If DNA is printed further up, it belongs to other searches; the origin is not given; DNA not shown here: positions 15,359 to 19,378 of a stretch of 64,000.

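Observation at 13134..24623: Co-oriented cluster: peptide transporter, giant beta-helix/Ig-repeat surface protein, three tandem phage-tail-collar-domain paralogs, SAM methyltransferase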

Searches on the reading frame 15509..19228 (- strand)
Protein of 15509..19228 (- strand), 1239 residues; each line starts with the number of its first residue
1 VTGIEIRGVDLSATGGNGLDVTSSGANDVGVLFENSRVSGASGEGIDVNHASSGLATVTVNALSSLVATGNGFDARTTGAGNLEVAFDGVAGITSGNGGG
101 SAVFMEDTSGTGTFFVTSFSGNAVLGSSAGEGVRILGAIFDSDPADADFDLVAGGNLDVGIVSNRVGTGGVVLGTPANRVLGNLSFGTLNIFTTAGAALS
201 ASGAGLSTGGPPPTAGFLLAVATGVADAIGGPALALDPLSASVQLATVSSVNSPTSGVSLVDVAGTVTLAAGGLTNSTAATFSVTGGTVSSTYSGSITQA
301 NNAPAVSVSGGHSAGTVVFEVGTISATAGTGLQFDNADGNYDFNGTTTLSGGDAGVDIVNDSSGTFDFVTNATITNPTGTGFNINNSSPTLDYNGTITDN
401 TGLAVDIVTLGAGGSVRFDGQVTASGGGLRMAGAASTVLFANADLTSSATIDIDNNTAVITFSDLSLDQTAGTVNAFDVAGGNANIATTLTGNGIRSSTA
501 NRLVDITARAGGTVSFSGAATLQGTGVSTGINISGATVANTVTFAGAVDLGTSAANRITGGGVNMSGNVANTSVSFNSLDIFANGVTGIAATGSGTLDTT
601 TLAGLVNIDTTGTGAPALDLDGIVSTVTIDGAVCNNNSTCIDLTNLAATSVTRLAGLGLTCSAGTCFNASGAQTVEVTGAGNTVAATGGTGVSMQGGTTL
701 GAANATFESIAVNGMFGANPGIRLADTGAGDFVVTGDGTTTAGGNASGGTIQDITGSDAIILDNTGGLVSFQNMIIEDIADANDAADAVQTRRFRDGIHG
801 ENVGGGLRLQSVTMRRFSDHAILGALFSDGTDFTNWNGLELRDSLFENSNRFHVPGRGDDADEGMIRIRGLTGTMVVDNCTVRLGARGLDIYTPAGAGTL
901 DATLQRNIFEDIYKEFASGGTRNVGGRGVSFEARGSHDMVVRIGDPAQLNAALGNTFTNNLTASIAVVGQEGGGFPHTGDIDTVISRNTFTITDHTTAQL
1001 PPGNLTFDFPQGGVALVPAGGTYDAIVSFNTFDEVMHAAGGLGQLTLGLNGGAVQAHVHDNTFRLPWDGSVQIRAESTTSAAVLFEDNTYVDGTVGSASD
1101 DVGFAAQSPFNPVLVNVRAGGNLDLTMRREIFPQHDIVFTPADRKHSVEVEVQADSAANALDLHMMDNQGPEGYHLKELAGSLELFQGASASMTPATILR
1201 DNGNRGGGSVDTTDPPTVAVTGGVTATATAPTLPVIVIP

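Call 40: search_solved_structures(query=window:15509-19228:-, max_evalue=1)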
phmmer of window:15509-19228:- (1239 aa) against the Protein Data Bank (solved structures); distinct sequences matched with E-value up to 1: 0.

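Call 60: find_homologous_proteins(query=window:15512-19111:-, max_evalue=1e-10)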
Query window:15512-19111:- (1200 aa): 229 proteins with E <= 1e-10 among 8000 candidates; the best 120 are listed.
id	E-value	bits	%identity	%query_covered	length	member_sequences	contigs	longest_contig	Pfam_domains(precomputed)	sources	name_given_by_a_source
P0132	0.0e+0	1844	74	100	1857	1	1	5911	PF17963.8,PF17892.8,PF17803.8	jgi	jgi:hypothetical protein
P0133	2.5e-234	799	63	62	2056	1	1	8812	PF17963.8,PF17803.8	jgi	-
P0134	3.6e-188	646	57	59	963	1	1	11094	-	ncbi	-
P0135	3.0e-170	587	41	100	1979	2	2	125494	PF17963.8,PF17892.8,PF18957.7,PF17803.8,PF24908.1,PF05345.19,PF19077.7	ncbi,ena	-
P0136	1.4e-160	555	34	41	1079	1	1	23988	-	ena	-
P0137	2.4e-140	488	48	49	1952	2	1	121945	PF17963.8,PF17892.8,PF00028.24,PF17803.8,PF18203.7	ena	-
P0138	5.7e-139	483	43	20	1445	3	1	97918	PF13229.13,PF11924.15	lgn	-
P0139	3.1e-133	464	36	75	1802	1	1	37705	PF17963.8,PF25778.2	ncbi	-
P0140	9.1e-132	459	38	78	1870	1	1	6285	PF17963.8,PF17892.8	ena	-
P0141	2.7e-117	411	37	33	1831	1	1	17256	PF13229.13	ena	-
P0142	4.4e-113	397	56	36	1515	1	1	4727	PF00028.24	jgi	jgi:hypothetical protein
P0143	1.3e-101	359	32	78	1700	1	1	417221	PF17963.8,PF17892.8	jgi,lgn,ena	-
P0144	7.8e-101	357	41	29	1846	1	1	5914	PF17963.8,PF17892.8,PF02368.25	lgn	-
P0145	8.1e-101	357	34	45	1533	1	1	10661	PF13229.13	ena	-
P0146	2.6e-97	345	41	27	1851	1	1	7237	PF17963.8,PF17892.8,PF17803.8,PF02368.25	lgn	-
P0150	3.3e-91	325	37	37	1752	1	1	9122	PF13229.13,PF17892.8,PF17803.8,PF02368.25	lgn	-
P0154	2.7e-89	319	50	18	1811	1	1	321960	PF13229.13,PF17963.8,PF17892.8,PF02368.25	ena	-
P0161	1.0e-80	290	43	18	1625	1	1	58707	PF13229.13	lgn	-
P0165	1.3e-78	283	31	47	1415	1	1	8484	PF13229.13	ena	-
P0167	2.4e-77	279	30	41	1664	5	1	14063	PF11924.15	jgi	-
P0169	2.9e-76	275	42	22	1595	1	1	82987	PF13229.13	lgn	-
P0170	6.1e-75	271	31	28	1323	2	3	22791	PF13229.13,PF11924.15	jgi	-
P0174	2.9e-74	269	43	28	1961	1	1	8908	PF13229.13,PF17963.8,PF17892.8,PF17803.8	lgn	-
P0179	9.4e-71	257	35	32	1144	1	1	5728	PF11924.15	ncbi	ncbi:MAG: inverse autotransporter beta domain-containing protein, partial [Pseudomonadota bacterium]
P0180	2.1e-70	256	44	15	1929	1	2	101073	PF13229.13,PF17963.8,PF17892.8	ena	-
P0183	3.2e-69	252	35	30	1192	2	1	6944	PF13229.13,PF21426.4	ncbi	-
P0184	2.3e-68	249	41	28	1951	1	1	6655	PF13229.13,PF17963.8,PF17892.8,PF17803.8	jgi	jgi:hypothetical protein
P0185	3.1e-68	249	41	18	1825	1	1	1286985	PF13229.13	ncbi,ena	-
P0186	3.2e-68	249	45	17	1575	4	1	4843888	PF13229.13,PF11763.14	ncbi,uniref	ncbi:beta strand repeat-containing protein [Aeoliella sp.]|uniref:beta strand repeat-containing prot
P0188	4.2e-67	245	51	14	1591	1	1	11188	PF13229.13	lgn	-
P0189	2.1e-66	243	42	21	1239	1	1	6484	-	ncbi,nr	ncbi:MAG TPA: hypothetical protein VFX98_16675, partial [Longimicrobiaceae bacterium]|nr:hypothetica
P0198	1.2e-61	227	38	24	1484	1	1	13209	PF13229.13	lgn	-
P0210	5.8e-55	205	46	15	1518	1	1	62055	PF13229.13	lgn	-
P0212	3.3e-54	202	34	48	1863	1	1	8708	PF13229.13,PF17963.8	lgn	-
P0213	6.1e-54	201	33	41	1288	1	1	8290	PF13229.13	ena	-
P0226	8.4e-50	188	40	19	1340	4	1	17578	PF13229.13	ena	-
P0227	9.5e-50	188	49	15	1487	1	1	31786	PF13229.13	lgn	-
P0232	5.4e-49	185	44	19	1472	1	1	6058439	PF13229.13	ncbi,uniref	ncbi:beta strand repeat-containing protein [Aeoliella sp. SH292]|uniref:beta strand repeat-containin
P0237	4.2e-48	182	46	27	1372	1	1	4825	PF13229.13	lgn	-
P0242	4.7e-47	179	37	39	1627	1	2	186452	PF13229.13,PF26182.1,PF13205.13,PF00404.25,PF02368.25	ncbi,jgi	jgi:hypothetical protein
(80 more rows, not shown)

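Call 73: predict_structure(alignment_id=A2)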
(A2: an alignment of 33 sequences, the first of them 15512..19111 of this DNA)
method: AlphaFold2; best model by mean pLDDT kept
length: 1200 residues; sequences in the alignment: 33
mean_pLDDT: 80.3   pTM: 0.66
mean pLDDT of the five models: 80.3, 79.8, 79.6, 78.1, 77.4
residues with pLDDT >= 90: 570; 70-90: 346; 50-70: 126; < 50: 158
segments of 3 or more residues with pLDDT < 50: 1-3, 169-173, 814-820, 875-879, 882-885, 957-969, 999-1002, 1054-1068, 1095-1191
pLDDT, mean of each block of 10 residues (from residue 1): 72 85 92 90 91 89 89 88 90 93 91 95 92 80 94 95 70 66 97 95 96 96 96 95 96 97 95 93 93 96 96 90 95 89 96 95 93 94 93 93 94 93 95 89 93 90 90 90 85 78 88 84 76 78 87 61 65 81 69 82 75 82 90 83 89 90 91 83 92 89 79 91 94 93 62 75 94 90 84 85 91 50 78 96 85 91 95 55 63 92 92 91 83 84 93 61 47 77 88 65 70 81 71 75 83 48 42 62 73 51 33 34 33 38 39 36 38 39 35 54
secondary structure, 60 per line:
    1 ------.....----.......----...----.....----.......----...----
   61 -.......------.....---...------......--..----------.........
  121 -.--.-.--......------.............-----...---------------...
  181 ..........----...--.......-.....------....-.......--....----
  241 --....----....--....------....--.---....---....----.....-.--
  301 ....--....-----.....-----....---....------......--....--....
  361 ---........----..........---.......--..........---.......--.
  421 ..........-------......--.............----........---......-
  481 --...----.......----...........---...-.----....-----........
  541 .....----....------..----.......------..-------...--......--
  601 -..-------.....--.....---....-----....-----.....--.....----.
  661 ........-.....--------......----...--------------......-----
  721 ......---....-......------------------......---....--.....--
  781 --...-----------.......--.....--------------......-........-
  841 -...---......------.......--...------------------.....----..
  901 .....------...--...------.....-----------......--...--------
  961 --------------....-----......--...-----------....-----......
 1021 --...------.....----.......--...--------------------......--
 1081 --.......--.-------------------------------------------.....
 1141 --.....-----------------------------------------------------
elements in order (helices of 4 or more, strands of 3 or more residues): E7-11 E16-22 E27-29 E34-38 E43-49 E54-56 E62-68 E75-79 E83-85 E92-97 E112-120 E130-135 E142-154 E160-162 E178-190 E195-197 E200-206 E208-212 E219-222 E224-230 E233-236 E243-246 E251-254 E257-260 E267-270 E277-280 E284-287 E292-296 E301-304 E307-310 E316-320 E326-329 E333-336 E343-348 E351-354 E357-360 E364-371 E376-385 E389-395 E398-407 E411-417 E420-430 E438-443 E446-458 E463-470 E474-479 E483-485 E490-496 E501-511 E524-527 E533-545 E550-553 E566-572 E588-590 E593-598 E611-615 E618-622 E626-629 E635-638 E644-648 E651-655 E660-668 E670-674 E683-688 E693-695 E710-715 E721-726 E730-733 E735-740 E759-764 E768-771 E774-778 E783-785 E797-803 E806-810 E825-830 E832-839 E842-844 E848-853 E860-866 E869-871 E890-894 E899-905 E917-919 E926-930 E942-947 E950-952 E975-978 E984-989 E992-994 E1006-1009 E1015-1020 E1023-1025 E1032-1036 E1041-1047 E1050-1052 E1076-1078 E1083-1089 E1136-1140 E1143-1147

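Call 76: fold_search(model_id=the predicted structure, library=pdb)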
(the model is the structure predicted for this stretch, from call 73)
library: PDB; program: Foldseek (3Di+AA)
matches with E <= 10: 264; with E <= 0.001: 0
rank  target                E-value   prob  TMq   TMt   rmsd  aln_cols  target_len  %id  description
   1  5gkd_A                2.1e-02  0.15  0.10  0.15  37.8      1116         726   10  Structure of PL6 family alginate lyase AlyGC (released 2017-02-08)
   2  3eqn_A                2.6e-02  0.14  0.09  0.13  29.2       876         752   10  Crystal structure of beta-1,3-glucanase from Phanerochaete chrysosporium (Lam55A) (released 2009-02-03)
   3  8yk2_A                4.8e-02  0.89  0.16  0.26  14.3       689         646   10  Blood group B alpha-1,3-galactosidase AgaBb from Bifidobacterium bifidum, construct T7-tag_24-700 (released 2024-07-10)
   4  1ru4                  5.5e-02  0.85  0.13  0.32  13.1       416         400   12  Crystal structure of pectate lyase Pel9A (released 2004-04-13)
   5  8pvs_A                5.7e-02  0.57  0.14  0.21  16.8       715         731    9  Targeting extended blood antigens by Akkermansia muciniphila enzymes unveils a missing link for generating universal d (released 2024-02-28)
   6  1dbg_A                7.4e-02  0.69  0.16  0.33  13.7       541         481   10  CRYSTAL STRUCTURE OF CHONDROITINASE B (released 2000-01-12)
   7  8yk2_B                7.4e-02  0.54  0.15  0.24  14.1       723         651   10  Blood group B alpha-1,3-galactosidase AgaBb from Bifidobacterium bifidum, construct T7-tag_24-700 (released 2024-07-10)
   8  1ofm_A                9.2e-02  0.80  0.17  0.35  12.7       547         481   10  CRYSTAL STRUCTURE OF CHONDROITINASE B COMPLEXED TO CHONDROITIN 4-SULFATE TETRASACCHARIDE (released 2004-04-19)
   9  7v6i_A                1.1e-01  0.72  0.15  0.27  15.2       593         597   12  Crystal structure of lacto-N-biosidase BsaX from Bifidobacterium saguini, lacto-N-biose complex (released 2022-02-09)
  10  8bwk_D                1.1e-01  0.23  0.14  0.22  26.8       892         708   10  Metagenomic derived PL6 alginate lyase (released 2023-12-20)
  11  9beh_A                1.2e-01  0.16  0.12  0.20  19.6       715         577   10  Structure of GH110A in complex with galactose-6-sulfate (released 2025-08-27)
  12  5gt5_A                1.4e-01  0.35  0.10  0.22  14.6       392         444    8  Structural basis of the specific activity and thermostability of pectate lyase (pelN) from Paenibacillus sp. 0602 (released 2017-10-25)
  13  7o7t                  1.4e-01  0.18  0.13  0.19  25.5       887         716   10  Structure of the PL6 family alginate lyase Patl3640 from Pseudoalteromonas atlantica T6c in complex with 4-deoxy-L-eryth (released 2021-07-28)
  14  5gqc_A                1.7e-01  0.33  0.14  0.24  15.2       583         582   11  Crystal structure of lacto-N-biosidase LnbX from Bifidobacterium longum subsp. longum, ligand-free form (released 2017-04-19)
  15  8bwk_B                2.0e-01  0.06  0.09  0.13  37.9      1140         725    9  Metagenomic derived PL6 alginate lyase (released 2023-12-20)
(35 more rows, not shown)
